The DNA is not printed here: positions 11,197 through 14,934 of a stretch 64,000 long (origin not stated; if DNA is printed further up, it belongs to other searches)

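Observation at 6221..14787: Uncharacterised three-to-four gene operon attached to the 3' end of a type I R-M locus: candidate novel defence system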

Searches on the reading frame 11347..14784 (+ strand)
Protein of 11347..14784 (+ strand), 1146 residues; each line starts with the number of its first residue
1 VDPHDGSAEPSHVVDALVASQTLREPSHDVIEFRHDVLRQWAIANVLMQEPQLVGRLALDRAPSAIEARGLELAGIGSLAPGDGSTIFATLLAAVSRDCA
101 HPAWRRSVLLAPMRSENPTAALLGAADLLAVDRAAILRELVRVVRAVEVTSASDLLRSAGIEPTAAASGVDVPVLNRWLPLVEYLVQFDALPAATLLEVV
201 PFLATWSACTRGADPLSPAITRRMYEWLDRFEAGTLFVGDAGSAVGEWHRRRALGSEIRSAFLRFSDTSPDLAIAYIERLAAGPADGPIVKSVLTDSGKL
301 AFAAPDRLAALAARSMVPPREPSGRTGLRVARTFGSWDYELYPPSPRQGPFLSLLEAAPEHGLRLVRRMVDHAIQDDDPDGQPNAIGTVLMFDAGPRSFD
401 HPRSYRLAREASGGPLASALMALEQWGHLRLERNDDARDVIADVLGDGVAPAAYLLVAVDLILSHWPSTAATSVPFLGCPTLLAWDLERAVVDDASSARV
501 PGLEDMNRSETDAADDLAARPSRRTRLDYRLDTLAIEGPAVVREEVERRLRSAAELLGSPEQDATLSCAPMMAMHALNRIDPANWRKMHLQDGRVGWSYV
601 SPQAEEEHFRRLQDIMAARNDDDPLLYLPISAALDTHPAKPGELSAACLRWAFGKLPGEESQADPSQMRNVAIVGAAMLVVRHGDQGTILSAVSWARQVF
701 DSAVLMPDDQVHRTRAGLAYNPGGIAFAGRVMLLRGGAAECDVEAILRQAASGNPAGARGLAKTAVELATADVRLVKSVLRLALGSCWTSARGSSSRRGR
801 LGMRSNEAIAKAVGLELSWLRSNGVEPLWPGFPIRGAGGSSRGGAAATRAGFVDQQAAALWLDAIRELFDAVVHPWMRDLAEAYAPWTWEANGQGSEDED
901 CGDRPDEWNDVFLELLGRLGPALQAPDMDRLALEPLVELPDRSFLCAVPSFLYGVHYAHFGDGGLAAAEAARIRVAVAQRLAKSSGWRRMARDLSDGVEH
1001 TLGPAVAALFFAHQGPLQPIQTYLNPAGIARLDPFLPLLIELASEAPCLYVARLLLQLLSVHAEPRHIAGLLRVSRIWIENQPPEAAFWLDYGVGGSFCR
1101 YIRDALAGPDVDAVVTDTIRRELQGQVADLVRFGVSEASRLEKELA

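Call 105: search_solved_structures(query=A9, max_evalue=10, show_alignments=1)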
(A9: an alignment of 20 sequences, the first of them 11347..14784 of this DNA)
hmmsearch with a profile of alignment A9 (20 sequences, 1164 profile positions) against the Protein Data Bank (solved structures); distinct sequences matched with E-value up to 10: 2.
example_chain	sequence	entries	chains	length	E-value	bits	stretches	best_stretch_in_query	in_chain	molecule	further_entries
8dgf_A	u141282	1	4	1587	3.1e-07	31.8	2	326-513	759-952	ATP-binding protein Avs4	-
5wwo_A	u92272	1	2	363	1.5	9.7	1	163-274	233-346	Essential nuclear protein 1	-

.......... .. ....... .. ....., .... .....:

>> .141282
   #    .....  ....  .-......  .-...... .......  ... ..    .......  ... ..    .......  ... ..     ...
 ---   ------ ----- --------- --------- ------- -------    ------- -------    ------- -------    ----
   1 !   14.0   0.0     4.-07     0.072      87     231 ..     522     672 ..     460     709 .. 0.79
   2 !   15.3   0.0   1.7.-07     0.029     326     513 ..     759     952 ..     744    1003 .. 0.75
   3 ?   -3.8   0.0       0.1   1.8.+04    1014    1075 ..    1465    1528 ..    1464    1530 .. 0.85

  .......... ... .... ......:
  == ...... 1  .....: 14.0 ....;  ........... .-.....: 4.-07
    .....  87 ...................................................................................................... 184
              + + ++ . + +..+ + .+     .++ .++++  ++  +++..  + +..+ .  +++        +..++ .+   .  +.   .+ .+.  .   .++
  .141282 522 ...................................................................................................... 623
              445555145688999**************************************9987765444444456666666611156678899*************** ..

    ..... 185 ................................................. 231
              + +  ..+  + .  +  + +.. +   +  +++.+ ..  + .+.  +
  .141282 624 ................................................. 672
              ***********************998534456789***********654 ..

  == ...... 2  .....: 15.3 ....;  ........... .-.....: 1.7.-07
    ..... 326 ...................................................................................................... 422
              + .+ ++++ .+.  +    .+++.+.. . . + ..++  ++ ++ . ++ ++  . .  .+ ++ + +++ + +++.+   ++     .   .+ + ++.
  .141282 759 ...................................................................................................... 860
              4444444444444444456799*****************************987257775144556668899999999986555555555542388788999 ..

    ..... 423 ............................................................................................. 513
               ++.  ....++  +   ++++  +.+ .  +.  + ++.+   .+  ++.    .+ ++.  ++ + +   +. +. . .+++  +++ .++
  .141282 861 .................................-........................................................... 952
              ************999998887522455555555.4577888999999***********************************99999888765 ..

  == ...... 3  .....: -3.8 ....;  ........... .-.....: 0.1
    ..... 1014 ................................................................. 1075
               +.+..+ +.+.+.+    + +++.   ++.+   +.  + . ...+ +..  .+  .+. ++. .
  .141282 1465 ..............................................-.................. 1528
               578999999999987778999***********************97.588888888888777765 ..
